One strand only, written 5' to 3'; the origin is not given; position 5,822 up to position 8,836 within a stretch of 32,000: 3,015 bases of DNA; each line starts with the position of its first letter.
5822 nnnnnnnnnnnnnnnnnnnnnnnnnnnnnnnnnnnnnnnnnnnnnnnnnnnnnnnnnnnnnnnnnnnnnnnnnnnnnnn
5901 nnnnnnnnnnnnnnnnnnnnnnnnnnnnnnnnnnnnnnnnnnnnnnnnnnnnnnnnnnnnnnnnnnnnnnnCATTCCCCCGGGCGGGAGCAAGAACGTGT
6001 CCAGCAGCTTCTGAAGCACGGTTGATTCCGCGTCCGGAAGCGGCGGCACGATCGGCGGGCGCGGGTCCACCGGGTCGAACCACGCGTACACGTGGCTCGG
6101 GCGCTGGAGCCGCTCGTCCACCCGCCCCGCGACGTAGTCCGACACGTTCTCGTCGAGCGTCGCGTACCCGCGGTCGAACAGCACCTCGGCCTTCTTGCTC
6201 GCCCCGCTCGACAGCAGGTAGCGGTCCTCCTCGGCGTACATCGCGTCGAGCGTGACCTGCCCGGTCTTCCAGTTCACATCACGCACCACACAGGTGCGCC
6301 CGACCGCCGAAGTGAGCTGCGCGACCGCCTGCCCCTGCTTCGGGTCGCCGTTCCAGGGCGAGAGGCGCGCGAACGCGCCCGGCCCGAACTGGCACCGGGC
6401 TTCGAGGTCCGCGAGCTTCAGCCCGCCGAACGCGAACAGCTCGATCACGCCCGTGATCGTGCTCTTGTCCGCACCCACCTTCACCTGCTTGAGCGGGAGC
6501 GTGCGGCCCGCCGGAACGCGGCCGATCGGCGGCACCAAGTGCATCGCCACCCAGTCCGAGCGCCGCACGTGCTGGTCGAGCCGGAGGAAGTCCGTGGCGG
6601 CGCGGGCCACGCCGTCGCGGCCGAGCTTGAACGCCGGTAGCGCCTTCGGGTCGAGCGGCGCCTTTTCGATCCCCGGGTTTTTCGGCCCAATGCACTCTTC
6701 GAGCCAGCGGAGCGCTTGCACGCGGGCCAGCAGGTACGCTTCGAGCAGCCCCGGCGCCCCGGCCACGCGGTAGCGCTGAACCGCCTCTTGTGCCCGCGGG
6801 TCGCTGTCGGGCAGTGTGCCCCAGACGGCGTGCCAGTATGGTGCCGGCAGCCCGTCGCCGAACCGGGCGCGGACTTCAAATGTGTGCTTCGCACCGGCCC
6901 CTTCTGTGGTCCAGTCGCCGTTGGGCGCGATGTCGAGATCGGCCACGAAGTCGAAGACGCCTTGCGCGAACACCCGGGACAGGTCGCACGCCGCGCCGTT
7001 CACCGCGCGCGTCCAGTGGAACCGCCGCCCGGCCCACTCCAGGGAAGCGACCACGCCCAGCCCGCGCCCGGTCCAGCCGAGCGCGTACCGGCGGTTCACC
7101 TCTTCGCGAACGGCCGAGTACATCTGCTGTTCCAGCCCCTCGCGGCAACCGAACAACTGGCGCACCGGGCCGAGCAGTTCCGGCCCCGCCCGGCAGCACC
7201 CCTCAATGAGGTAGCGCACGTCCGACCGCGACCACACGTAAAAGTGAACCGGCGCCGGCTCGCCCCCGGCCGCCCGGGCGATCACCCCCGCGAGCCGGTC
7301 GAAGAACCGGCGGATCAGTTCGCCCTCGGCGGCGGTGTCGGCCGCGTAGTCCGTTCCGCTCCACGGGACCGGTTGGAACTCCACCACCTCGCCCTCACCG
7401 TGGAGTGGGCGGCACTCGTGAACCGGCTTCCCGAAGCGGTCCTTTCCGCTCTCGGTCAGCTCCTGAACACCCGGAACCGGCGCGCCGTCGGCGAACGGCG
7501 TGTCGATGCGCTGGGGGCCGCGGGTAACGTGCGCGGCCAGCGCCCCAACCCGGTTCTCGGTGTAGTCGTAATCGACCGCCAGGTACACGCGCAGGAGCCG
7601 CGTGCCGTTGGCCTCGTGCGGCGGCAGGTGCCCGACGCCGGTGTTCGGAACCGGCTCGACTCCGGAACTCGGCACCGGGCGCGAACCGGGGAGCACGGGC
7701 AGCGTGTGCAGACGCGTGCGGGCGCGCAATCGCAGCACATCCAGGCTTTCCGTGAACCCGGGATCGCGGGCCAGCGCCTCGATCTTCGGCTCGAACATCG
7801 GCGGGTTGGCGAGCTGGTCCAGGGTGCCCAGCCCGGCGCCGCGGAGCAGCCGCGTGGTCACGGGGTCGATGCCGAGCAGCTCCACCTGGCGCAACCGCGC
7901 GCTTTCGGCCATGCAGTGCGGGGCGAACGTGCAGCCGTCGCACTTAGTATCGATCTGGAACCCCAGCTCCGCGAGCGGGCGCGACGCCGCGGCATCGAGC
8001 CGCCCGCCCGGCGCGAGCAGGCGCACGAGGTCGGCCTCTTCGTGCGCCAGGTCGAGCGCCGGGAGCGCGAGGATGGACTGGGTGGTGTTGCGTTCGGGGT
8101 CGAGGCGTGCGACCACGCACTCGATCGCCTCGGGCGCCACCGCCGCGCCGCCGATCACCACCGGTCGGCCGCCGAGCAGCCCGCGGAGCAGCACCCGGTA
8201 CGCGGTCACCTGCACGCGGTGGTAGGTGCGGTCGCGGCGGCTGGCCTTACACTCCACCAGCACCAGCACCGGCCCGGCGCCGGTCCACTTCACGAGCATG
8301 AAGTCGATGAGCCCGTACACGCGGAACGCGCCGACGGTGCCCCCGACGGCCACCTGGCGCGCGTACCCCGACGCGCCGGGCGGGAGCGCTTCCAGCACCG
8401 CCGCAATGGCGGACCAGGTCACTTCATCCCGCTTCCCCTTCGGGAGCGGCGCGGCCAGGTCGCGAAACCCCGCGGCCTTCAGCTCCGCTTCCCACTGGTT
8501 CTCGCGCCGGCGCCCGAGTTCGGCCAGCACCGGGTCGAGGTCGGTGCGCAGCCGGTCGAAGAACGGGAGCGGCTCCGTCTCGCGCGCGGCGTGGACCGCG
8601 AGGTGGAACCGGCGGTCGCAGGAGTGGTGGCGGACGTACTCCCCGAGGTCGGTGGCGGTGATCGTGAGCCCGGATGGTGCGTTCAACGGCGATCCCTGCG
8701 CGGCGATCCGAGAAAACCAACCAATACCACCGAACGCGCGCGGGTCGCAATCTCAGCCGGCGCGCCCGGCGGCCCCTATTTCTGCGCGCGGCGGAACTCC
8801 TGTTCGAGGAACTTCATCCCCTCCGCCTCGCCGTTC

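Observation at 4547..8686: Stand-alone Dna2/Nhi-like giant: Cas4-type Fe-S nuclease + HhH + long middle region + SF1B helicase in one 1379-aa protein at the edge of an IS cluster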

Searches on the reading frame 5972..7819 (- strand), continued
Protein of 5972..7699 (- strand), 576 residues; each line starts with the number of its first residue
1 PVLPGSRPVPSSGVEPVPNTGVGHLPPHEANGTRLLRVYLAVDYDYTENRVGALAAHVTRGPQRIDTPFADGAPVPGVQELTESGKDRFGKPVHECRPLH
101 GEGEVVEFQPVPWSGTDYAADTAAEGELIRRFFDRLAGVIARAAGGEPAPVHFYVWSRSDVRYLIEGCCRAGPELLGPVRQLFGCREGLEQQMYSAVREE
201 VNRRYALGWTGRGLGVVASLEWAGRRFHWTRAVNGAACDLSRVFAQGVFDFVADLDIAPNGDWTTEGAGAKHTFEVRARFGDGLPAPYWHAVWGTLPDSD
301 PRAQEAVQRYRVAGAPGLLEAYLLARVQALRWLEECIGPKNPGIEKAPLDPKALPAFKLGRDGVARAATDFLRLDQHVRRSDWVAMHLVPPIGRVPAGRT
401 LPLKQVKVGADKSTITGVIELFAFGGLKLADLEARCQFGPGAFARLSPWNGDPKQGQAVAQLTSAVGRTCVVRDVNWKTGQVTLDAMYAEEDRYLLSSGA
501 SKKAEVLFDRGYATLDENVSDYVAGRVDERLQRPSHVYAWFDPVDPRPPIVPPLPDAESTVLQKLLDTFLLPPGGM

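Call 91: search_protein_families(library=pfam, proteins=[L121:10086-10718:+, L127:11342-12076:+, L101:1325-2059:+, L144:5104-5958:+, L127:10048-11412:+, L133:10061-11347:+, L116:10081-12813:-, L116:12810-15542:-, L121:9077-10078:+, L119:9700-10998:-], max_evalue=0.01)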
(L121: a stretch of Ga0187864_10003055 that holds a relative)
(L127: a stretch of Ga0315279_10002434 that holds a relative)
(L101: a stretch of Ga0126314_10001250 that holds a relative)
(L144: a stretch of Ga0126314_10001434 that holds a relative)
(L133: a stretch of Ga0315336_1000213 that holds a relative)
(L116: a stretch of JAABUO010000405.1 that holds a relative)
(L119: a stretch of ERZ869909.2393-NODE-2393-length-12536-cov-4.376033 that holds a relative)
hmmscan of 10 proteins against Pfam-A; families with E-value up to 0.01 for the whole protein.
L121:10086-10718:+ (210 aa): 2 families
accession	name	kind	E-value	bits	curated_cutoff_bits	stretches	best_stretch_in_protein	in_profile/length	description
PF00730.31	HhH-GPD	-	4.5e-16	59.6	26.2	1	38-156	1-91/108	HhH-GPD superfamily base excision DNA repair protein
PF00633.29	HHH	-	1.5e-06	28.2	24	1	103-130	2-29/30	Helix-hairpin-helix motif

L127:11342-12076:+ (244 aa): 1 family
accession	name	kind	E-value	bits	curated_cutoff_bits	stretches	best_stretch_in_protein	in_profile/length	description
PF00730.31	HhH-GPD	-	1.8e-11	44.8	26.2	1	65-195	1-104/108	HhH-GPD superfamily base excision DNA repair protein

L101:1325-2059:+ (244 aa): 2 families
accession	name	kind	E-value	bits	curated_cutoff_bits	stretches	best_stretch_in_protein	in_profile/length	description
PF00730.31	HhH-GPD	-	6.6e-14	52.6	26.2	1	45-186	5-108/108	HhH-GPD superfamily base excision DNA repair protein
PF22175.2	Ogg-HhH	-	0.0006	19.9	27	1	29-175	13-155/173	8-oxoguanine DNA glycosylase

L144:5104-5958:+ (284 aa): 1 family
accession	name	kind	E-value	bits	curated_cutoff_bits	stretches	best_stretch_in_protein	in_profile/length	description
PF00730.31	HhH-GPD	-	8.1e-14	52.3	26.2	1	78-218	5-107/108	HhH-GPD superfamily base excision DNA repair protein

L127:10048-11412:+ (454 aa): 1 family
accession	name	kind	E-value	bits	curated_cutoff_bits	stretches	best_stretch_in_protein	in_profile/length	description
PF00145.23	DNA_methylase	-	1.1e-63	216.1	22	1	9-430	1-322/324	C-5 cytosine-specific DNA methylase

L133:10061-11347:+ (428 aa): 1 family
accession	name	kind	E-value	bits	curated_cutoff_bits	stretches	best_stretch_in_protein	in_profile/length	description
PF00145.23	DNA_methylase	-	1.6e-64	218.8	22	2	5-185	1-180/324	C-5 cytosine-specific DNA methylase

L116:10081-12813:- (910 aa): 5 families
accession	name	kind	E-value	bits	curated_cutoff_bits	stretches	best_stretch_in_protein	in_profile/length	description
PF00580.27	UvrD-helicase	-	2.6e-35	122.8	23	1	3-414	15-270/271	UvrD/REP helicase N-terminal domain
PF13361.12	UvrD_C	-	2.4e-10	40.8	25.6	1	701-802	285-345/350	UvrD-like helicase C-terminal domain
PF13245.12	AAA_19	-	5.7e-10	39.9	25.1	2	4-65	14-63/134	AAA domain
PF13538.12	UvrD_C_2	-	8.4e-08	32.4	27.4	1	703-723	2-24/52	UvrD-like helicase C-terminal domain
PF13401.12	AAA_22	-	0.0078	17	27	0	6-93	10-84/130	AAA domain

L116:12810-15542:- (910 aa): 1 family
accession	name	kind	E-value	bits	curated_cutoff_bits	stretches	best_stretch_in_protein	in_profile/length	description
PF12705.13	PDDEXK_1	-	1.7e-26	94.1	22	1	601-865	2-229/247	PD-(D/E)XK nuclease superfamily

L121:9077-10078:+ (333 aa): 1 family
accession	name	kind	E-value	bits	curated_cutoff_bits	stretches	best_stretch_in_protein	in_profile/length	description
PF00145.23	DNA_methylase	-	1.8e-52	179.2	22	1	7-328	4-323/324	C-5 cytosine-specific DNA methylase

L119:9700-10998:- (432 aa): 1 family
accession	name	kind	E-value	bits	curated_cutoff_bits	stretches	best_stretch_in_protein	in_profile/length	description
PF00145.23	DNA_methylase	-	3.2e-97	326.3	22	2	84-209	1-127/324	C-5 cytosine-specific DNA methylase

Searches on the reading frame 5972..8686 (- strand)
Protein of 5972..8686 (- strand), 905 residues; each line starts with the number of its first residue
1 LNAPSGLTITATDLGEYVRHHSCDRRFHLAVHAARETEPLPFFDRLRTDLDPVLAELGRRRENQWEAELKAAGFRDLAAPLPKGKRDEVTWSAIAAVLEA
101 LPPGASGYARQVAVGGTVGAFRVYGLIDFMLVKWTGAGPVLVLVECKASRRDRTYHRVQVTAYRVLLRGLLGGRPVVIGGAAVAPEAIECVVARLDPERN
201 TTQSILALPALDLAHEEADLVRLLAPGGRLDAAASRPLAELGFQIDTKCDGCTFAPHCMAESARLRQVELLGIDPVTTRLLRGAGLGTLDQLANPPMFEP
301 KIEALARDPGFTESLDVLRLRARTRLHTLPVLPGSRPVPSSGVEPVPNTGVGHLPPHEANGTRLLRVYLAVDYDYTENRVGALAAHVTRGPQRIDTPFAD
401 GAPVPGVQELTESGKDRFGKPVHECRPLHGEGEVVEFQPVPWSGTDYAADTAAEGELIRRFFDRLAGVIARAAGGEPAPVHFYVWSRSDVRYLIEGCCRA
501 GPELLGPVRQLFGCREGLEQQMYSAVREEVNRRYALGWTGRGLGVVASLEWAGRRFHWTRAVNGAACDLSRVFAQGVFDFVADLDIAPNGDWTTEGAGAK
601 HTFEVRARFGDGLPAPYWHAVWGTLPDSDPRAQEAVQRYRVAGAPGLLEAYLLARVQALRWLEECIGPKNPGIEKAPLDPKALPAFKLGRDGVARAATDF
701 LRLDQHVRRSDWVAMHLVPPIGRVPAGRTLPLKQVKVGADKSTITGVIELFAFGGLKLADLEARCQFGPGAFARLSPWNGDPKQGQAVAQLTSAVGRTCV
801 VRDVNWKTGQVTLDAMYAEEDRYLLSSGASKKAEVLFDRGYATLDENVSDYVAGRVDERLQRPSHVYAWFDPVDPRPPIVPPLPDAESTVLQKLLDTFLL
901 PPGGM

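Call 54: predict_structure(alignment_id=A3)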
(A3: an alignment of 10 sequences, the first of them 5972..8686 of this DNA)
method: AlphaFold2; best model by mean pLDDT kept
length: 905 residues; sequences in the alignment: 10
mean_pLDDT: 56.2   pTM: 0.35
mean pLDDT of the five models: 56.2, 55.9, 53.0, 52.8, 50.8
residues with pLDDT >= 90: 54; 70-90: 234; 50-70: 201; < 50: 416
segments of 3 or more residues with pLDDT < 50: 1-4, 19-26, 36-54, 148-154, 195-201, 241-264, 328-356, 375-377, 396-405, 485-488, 512-586, 590-594, 599-728, 783-794, 818-833, 846-883, 895-905
pLDDT, mean of each block of 10 residues (from residue 1): 56 61 49 45 32 53 84 89 81 91 91 87 88 88 72 60 90 87 90 56 73 83 78 63 34 30 54 67 81 74 75 74 58 41 29 43 66 57 72 48 47 66 60 69 58 80 83 69 53 63 55 38 38 32 28 34 44 36 45 46 36 25 32 36 32 38 38 35 28 27 26 26 37 82 83 62 60 68 43 56 85 68 38 58 54 27 32 37 57 46 33
secondary structure, 60 per line:
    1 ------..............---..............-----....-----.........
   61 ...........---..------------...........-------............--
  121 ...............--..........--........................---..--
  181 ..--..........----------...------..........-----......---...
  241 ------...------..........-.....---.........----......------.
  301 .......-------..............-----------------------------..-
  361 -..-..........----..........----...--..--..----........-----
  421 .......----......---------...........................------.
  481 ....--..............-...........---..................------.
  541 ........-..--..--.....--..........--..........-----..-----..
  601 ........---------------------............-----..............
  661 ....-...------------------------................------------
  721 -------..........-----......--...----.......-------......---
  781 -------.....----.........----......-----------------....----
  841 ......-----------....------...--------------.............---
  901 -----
elements in order (helices of 4 or more, strands of 3 or more residues): E7-10 H11-20 H24-37 H43-46 H52-71 H91-99 E107-118 E121-135 E138-147 H150-173 E188-194 H214-223 H229-234 H256-265 H268-271 H275-283 H289-293 H300-307 H315-328 E365-374 E379-388 E393-395 E408-415 E421-427 E432-437 H447-473 E480-484 H487-500 H502-512 H516-533 H540-548 E558-562 E565-568 H569-574 E577-586 E599-608 H630-641 H647-664 E666-668 H693-708 E728-737 E743-748 H758-764 E772-777 H788-792 E797-805 E810-815 H833-836 E841-846 H858-861 H885-897

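Call 60: fold_search(model_id=the predicted structure, library=pdb)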
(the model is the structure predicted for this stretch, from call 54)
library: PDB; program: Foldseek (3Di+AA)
matches with E <= 10: 542; with E <= 0.001: 4
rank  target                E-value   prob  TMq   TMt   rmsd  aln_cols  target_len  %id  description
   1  7lw8_A                3.1e-04  1.00  0.11  0.33  12.1       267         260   13  Human Exonuclease 5 crystal structure in complex with a ssDNA (released 2021-07-14)
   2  7lw9_A                5.5e-04  0.99  0.10  0.30  12.8       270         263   12  Human Exonuclease 5 crystal structure in complex with ssDNA, Sm, and Na (released 2021-07-14)
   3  7lwa_A                8.4e-04  0.98  0.12  0.34  12.7       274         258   16  Human Exonuclease 5 crystal structure (T88E) in complex with ssDNA and Mg (released 2021-07-14)
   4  7lw7                  9.8e-04  0.99  0.14  0.37  10.0       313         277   13  Human Exonuclease 5 crystal structure (released 2021-07-14)
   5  7xlz_B                2.5e-02  0.96  0.09  0.25   7.2       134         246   10  Structure of siderophore-interacting protein from Vibrio anguillarum (released 2023-05-31)
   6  6geh                  2.9e-02  0.97  0.10  0.27   6.6       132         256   14  Structure and reactivity of a siderophore-interacting protein from the marine bacterium Shewanella reveals unanticipated (released 2018-11-21)
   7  6tek_A                3.2e-02  0.94  0.08  0.25   7.6       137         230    9  Structure of siderophore interaction domain of IrtAB (released 2020-04-01)
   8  7xlz_A                7.5e-02  0.87  0.08  0.25   6.6       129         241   12  Structure of siderophore-interacting protein from Vibrio anguillarum (released 2023-05-31)
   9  9kqh_A                7.9e-02  0.35  0.09  0.11  17.0       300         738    8  Crystal structure of Finegoldia magna DinG in complex with ssDNA and ADPNP (released 2025-12-03)
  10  6k2l_A                8.8e-02  0.85  0.08  0.25   6.7       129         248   14  Crystal structure of the Siderophore-interacting protein SipS from Aeromonas hydrophila (released 2019-06-12)
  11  5eax_A                8.8e-02  0.10  0.09  0.08  26.2       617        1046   12  Crystal structure of Dna2 in complex with an ssDNA (released 2015-11-18)
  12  8ova_Bl               1.0e-01  0.60  0.08  0.39  15.2       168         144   11  CRYO-EM STRUCTURE OF TRYPANOSOMA BRUCEI PROCYCLIC FORM 80S RIBOSOME : PARENTAL STRAIN (released 2023-11-29)
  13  6k2l_B                1.1e-01  0.91  0.09  0.30   6.7       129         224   18  Crystal structure of the Siderophore-interacting protein SipS from Aeromonas hydrophila (released 2019-06-12)
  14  9q9z                  1.2e-01  0.85  0.10  0.11   8.4       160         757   10  Cryo-EM structure of the helicase core of ZNFX1 (released 2025-09-03)
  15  7qep_O3               1.3e-01  0.69  0.07  0.41   9.8       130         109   10  Cryo-EM structure of the ribosome from Encephalitozoon cuniculi (released 2022-02-09)
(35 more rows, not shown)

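Call 68: search_protein_families(library=pfam, alignment_id=A3, max_evalue=1)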
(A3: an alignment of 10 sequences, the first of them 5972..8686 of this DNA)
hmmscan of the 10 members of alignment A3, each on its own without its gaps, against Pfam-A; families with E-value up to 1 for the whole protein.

A. member 1, window:5972-8686:- (905 aa): 0 families

B. families by the number of members that match (of 10 scanned): 9 families
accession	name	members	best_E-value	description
PF12705.13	PDDEXK_1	9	3.1e-09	PD-(D/E)XK nuclease superfamily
PF01930.23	Cas_Cas4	5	0.045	Domain of unknown function DUF83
PF19352.4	TetR_C_38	4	0.0005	Tetracyclin repressor-like, C-terminal domain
PF14520.12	HHH_5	4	0.04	Helix-hairpin-helix domain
PF10775.14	ATP_sub_h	1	0.015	ATP synthase complex subunit h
PF10391.15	DNA_pol_lambd_f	1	0.091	Fingers domain of DNA polymerase lambda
PF14229.12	DUF4332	1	0.14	Domain of unknown function (DUF4332)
PF03118.21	RNA_pol_A_CTD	1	0.23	Bacterial RNA polymerase, alpha chain C terminal domain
PF06440.16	DNA_pol3_theta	1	0.31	DNA polymerase III, theta subunit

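Call 69: search_protein_families(library=ncbifam, alignment_id=A3, max_evalue=1)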
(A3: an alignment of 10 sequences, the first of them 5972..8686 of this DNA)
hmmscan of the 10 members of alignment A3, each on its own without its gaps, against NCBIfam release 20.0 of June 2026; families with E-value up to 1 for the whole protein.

A. member 1, window:5972-8686:- (905 aa): 2 families
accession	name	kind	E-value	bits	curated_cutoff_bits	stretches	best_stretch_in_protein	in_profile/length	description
TIGR03491.1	TIGR03491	subfamily_domain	0.0011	18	97.45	1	246-294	192-241/462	TM0106 family RecB-like putative nuclease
TIGR00372.1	cas4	equivalog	0.18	11.6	65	1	123-168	68-110/180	CRISPR-associated protein Cas4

B. families by the number of members that match (of 10 scanned): 5 families
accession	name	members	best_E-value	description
TIGR03491.1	TIGR03491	10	3.1e-06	TM0106 family RecB-like putative nuclease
TIGR00372.1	cas4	9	0.0007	CRISPR-associated protein Cas4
NF040671.1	PLuB_AAA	1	0.0019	PLuB system helicase-like protein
NF005187.0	PRK06663.1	1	0.035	flagellar hook-associated protein 3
TIGR01096.1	3A0103s03R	1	0.086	lysine/arginine/ornithine ABC transporter substrate-binding protein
